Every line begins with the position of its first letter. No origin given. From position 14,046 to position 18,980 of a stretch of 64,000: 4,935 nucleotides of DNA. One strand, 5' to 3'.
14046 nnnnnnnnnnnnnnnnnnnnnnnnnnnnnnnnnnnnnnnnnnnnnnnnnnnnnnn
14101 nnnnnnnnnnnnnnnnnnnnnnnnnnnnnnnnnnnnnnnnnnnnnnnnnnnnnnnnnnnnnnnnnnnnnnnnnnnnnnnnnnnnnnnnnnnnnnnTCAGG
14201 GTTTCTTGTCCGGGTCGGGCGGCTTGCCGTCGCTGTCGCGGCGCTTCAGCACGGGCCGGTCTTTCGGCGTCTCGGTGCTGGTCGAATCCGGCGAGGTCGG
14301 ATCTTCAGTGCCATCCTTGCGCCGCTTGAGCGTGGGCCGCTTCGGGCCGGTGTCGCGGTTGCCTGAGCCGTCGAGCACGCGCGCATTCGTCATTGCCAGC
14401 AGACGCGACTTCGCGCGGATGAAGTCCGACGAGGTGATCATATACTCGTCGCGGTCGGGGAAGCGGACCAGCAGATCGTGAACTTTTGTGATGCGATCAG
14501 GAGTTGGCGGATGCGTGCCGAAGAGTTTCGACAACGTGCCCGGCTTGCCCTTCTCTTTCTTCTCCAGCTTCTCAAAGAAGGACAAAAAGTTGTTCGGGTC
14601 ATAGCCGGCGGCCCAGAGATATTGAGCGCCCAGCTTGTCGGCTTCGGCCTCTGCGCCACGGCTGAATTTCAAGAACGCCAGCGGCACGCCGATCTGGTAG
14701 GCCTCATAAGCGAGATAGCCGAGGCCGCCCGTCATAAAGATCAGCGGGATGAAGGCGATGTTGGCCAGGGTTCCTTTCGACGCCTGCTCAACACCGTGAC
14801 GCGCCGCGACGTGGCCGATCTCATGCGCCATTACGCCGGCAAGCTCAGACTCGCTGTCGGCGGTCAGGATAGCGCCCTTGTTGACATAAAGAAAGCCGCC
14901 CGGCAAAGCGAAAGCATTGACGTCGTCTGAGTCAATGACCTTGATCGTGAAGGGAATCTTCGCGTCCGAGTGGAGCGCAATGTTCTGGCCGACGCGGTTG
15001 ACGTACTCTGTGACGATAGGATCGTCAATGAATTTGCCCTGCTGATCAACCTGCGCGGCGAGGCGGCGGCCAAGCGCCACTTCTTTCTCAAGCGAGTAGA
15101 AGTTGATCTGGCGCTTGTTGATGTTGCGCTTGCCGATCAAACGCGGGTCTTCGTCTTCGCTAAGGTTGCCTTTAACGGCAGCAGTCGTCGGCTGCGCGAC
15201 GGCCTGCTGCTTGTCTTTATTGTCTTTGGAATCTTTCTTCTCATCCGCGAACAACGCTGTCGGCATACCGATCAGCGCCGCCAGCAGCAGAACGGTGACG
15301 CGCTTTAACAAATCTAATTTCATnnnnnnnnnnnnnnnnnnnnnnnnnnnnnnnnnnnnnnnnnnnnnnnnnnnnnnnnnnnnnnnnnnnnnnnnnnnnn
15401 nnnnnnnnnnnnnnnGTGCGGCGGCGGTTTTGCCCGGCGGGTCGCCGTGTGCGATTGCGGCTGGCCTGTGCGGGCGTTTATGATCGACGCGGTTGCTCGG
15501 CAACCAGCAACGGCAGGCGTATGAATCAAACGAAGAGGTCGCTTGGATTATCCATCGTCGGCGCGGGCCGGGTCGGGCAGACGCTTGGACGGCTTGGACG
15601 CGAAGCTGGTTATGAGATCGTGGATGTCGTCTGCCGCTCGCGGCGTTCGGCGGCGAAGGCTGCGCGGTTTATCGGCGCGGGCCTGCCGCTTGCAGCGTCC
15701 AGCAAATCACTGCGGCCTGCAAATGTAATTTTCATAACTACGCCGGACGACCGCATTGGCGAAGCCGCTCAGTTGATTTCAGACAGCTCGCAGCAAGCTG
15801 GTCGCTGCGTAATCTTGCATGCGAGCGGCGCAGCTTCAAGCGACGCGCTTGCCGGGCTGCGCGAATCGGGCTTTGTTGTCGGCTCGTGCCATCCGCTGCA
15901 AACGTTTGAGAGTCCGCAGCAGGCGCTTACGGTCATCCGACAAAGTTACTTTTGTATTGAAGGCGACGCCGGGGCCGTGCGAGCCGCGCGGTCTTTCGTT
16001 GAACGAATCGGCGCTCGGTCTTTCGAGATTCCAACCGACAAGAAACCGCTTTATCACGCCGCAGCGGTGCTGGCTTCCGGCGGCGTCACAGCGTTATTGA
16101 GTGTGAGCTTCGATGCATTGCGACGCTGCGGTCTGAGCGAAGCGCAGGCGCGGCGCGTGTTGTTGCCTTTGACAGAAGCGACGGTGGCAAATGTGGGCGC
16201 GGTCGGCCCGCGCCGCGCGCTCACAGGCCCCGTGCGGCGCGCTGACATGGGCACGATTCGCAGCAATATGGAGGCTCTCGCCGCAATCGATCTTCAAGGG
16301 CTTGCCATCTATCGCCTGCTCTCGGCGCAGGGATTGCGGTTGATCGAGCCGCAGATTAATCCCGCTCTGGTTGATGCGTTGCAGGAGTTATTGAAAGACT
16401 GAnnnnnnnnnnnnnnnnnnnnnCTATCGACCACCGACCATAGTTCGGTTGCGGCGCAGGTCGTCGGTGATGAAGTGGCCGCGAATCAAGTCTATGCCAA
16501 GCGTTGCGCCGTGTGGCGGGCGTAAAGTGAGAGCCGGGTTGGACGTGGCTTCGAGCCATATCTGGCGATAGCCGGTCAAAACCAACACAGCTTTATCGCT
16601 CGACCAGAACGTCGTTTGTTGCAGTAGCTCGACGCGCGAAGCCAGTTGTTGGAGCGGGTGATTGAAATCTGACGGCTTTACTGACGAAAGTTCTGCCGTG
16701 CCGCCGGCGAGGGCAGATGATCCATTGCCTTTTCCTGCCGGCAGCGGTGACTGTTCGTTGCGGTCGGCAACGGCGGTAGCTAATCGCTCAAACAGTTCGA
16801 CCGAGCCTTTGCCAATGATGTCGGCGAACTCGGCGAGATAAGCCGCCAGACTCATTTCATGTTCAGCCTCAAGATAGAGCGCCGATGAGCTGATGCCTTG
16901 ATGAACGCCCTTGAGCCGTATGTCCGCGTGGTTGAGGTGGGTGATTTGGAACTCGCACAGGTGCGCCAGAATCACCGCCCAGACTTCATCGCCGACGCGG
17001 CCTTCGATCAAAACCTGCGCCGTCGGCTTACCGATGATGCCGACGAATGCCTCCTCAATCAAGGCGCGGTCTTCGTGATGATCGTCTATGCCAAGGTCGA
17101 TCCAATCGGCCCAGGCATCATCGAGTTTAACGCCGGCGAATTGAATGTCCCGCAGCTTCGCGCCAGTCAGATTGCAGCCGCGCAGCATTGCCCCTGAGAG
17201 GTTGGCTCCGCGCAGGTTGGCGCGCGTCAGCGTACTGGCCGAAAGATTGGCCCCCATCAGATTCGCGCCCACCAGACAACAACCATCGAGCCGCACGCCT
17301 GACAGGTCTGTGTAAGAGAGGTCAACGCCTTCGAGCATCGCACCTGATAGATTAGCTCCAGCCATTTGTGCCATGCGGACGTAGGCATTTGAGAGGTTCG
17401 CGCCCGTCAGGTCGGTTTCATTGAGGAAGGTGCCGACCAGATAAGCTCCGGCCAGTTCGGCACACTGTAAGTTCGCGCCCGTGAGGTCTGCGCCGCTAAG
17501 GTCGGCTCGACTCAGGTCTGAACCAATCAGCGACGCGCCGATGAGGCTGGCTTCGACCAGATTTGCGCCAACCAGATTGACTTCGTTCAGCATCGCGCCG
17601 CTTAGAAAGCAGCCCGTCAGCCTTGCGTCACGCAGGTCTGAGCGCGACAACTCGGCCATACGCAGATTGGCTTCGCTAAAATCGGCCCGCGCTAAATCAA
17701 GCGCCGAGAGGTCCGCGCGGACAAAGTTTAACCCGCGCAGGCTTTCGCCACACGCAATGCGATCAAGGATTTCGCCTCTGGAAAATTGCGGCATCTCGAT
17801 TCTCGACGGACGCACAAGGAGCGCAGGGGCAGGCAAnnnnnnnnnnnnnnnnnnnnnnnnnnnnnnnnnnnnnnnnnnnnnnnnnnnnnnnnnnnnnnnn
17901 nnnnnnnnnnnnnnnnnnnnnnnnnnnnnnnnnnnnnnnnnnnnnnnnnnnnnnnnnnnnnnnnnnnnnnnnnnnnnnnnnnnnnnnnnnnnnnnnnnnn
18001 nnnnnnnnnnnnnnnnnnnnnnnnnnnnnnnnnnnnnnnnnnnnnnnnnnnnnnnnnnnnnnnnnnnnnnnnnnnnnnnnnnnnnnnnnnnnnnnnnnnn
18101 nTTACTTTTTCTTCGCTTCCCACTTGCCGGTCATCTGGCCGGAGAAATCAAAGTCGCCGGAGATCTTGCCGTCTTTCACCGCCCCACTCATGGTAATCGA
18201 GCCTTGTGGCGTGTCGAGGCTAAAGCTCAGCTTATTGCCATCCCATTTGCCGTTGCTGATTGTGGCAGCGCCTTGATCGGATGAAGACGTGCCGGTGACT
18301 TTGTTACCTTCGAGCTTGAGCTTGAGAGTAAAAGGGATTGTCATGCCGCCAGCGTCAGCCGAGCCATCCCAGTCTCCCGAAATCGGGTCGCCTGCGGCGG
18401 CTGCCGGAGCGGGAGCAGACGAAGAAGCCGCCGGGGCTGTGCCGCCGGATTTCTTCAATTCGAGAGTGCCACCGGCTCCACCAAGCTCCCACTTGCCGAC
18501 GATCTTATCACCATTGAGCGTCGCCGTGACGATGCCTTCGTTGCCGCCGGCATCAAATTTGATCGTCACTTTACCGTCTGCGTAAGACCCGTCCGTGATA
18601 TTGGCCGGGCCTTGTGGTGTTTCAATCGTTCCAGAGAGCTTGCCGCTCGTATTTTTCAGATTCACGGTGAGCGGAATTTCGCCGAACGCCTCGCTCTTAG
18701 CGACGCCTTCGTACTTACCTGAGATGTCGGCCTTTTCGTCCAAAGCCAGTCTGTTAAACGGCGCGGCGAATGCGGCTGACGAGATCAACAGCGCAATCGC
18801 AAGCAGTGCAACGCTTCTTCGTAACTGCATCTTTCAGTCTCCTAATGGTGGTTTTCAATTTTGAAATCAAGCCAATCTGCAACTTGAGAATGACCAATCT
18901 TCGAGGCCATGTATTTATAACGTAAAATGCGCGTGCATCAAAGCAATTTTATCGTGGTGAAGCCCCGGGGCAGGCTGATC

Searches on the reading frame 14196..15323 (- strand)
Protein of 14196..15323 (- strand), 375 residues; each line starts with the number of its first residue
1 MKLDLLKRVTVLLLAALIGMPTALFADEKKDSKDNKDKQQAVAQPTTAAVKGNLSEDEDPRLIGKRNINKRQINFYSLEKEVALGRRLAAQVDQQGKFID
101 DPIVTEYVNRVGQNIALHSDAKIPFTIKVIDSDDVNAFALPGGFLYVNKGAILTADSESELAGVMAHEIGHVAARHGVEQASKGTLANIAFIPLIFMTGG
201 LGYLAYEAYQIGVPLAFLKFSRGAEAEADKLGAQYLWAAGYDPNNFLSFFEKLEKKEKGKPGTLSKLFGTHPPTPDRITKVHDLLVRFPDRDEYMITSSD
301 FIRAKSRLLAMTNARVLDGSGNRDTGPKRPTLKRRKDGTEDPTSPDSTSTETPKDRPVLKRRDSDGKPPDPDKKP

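Call 24: search_protein_families(library=pfam, proteins=[window:14196-15323:-], max_evalue=0.00001)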
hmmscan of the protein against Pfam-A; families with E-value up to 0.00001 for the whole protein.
window:14196-15323:- (375 aa): 1 family
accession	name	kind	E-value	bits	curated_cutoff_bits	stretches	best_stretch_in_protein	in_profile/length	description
PF01435.24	Peptidase_M48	-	1.7e-30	106.7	20.3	1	105-282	4-183/186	Peptidase family M48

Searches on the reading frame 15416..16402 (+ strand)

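Call 24: search_protein_families(library=pfam, proteins=[window:15416-16402:+], max_evalue=0.00001)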
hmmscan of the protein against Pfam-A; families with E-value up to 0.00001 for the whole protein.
window:15416-16402:+ (328 aa): 2 families
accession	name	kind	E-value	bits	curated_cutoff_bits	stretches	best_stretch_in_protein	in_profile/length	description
PF10728.14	DUF2520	-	2.6e-33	114.9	25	1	178-304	2-123/125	Domain of unknown function (DUF2520)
PF10727.15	Rossmann-like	-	2.6e-09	37.4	23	1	41-160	13-131/131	Rossmann-like domain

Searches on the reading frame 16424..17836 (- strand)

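Call 5: search_protein_families(library=ncbifam, proteins=[window:16424-17836:-])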
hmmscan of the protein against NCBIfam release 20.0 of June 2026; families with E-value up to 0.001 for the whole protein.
window:16424-17836:- (470 aa): 17 families
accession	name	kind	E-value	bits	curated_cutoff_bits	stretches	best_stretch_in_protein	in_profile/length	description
NF052603.1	penta_Alr5209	equivalog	6e-35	119.8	125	3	156-232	18-94/113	Alr5209 family pentapeptide repeat protein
NF047416.1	penta_HetL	equivalog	2.4e-33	115.4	260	2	37-198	54-218/218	heterocyst differentiation pentapeptide repeat protein HetL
NF011743.0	PRK15196.1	equivalog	6.7e-29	100.9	354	2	107-241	168-307/350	type III secretion system effector PipB2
NF011744.0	PRK15197.1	equivalog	1.9e-28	99.5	274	2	33-166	156-270/291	SPI-2 type III secretion system effector PipB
NF000071.4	penta_rpt_QnrA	exception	3.8e-23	82.4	450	2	60-238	10-194/218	QnrA family quinolone resistance pentapeptide repeat protein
NF033086.2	penta_rpt_Qnr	equivalog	6e-20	71.9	240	1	62-239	6-194/211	Qnr family pentapeptide repeat protein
NF000420.1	penta_rpt_QnrB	exception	2.3e-17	63.7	460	2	90-243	53-201/214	QnrB family quinolone resistance pentapeptide repeat protein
NF033375.2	penta_rpt_QnrE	exception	4e-17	62.9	480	2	31-185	49-198/214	QnrE family quinolone resistance pentapeptide repeat protein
NF012152.0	penta_rpt_QnrC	exception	1.2e-16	61.4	500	1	183-234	54-105/221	QnrC family quinolone resistance pentapeptide repeat protein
NF000421.1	penta_rpt_QnrVC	exception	1.2e-16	61.3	460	1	89-236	39-197/218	QnrVC family quinolone resistance pentapeptide repeat protein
NF000349.1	mfpA_AE000516.2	equivalog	1.7e-15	57.4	360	2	69-147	85-163/183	pentapeptide repeat protein MfpA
NF000056.3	penta_rpt_QnrS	exception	5.2e-15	55.7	460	2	111-235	62-186/218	QnrS family quinolone resistance pentapeptide repeat protein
NF012151.0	penta_rpt_QnrAS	exception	1.5e-14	54.6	490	1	61-242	11-202/218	QnrAS family quinolone resistance pentapeptide repeat protein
NF038182.1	penta_rpt_SmQnr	exception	4.1e-13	49.7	460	2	135-218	114-197/215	SmQnr family pentapeptide repeat protein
NF000139.2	penta_rpt_QnrD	exception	7.1e-11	42.5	425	2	39-185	47-198/214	QnrD family quinolone resistance pentapeptide repeat protein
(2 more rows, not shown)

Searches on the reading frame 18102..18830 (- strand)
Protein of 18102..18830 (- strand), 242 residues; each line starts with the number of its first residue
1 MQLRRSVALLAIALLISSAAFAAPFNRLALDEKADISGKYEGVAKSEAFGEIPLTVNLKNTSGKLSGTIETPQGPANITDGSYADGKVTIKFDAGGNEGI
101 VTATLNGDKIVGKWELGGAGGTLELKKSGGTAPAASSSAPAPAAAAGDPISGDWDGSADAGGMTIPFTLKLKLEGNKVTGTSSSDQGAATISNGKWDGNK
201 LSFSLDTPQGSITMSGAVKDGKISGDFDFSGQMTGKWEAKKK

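Call 5: search_protein_families(library=ncbifam, proteins=[window:18102-18830:-])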
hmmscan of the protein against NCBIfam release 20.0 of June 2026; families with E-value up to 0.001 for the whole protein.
window:18102-18830:- (242 aa): 0 families

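Call 24: search_protein_families(library=pfam, proteins=[window:18102-18830:-], max_evalue=0.00001)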
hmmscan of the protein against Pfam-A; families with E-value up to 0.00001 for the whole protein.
window:18102-18830:- (242 aa): 0 families

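Call 30: find_related_loci(query=window:18102-18830:-, collection=metagenome_contigs, flank=10000)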
Query window:18102-18830:- (242 aa) in metagenome_contigs; peptide patterns used: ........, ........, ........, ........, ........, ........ (x = any residue, [..] = any of these).
315 stretches matched a pattern; 87 encode a relative of the query (tblastn E <= 1e-3); the best 80 are kept; 80 distinct loci.
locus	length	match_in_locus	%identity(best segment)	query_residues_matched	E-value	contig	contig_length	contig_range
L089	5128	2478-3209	96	1-242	1e-151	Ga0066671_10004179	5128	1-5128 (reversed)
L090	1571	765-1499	84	1-239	2e-136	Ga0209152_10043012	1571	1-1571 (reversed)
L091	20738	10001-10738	82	1-239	6e-124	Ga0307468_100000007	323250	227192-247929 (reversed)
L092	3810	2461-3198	79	1-242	1e-120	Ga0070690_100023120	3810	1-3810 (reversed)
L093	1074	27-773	66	1-242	2e-106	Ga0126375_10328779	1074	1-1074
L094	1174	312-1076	64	1-242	2e-103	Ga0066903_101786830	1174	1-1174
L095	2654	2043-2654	77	1-200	5e-96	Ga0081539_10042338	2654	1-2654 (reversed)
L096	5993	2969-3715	63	1-242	2e-92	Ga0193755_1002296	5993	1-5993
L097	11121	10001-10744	64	1-242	1e-91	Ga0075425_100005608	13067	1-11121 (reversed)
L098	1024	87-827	62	1-242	2e-99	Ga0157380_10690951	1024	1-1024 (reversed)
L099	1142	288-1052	63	1-242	5e-99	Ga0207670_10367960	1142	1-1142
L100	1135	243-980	60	1-242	1e-98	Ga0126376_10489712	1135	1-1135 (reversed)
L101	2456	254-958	64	1-242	7e-93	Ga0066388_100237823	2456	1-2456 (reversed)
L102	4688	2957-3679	60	1-242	3e-88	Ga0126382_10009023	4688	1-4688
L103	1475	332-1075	64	1-242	4e-94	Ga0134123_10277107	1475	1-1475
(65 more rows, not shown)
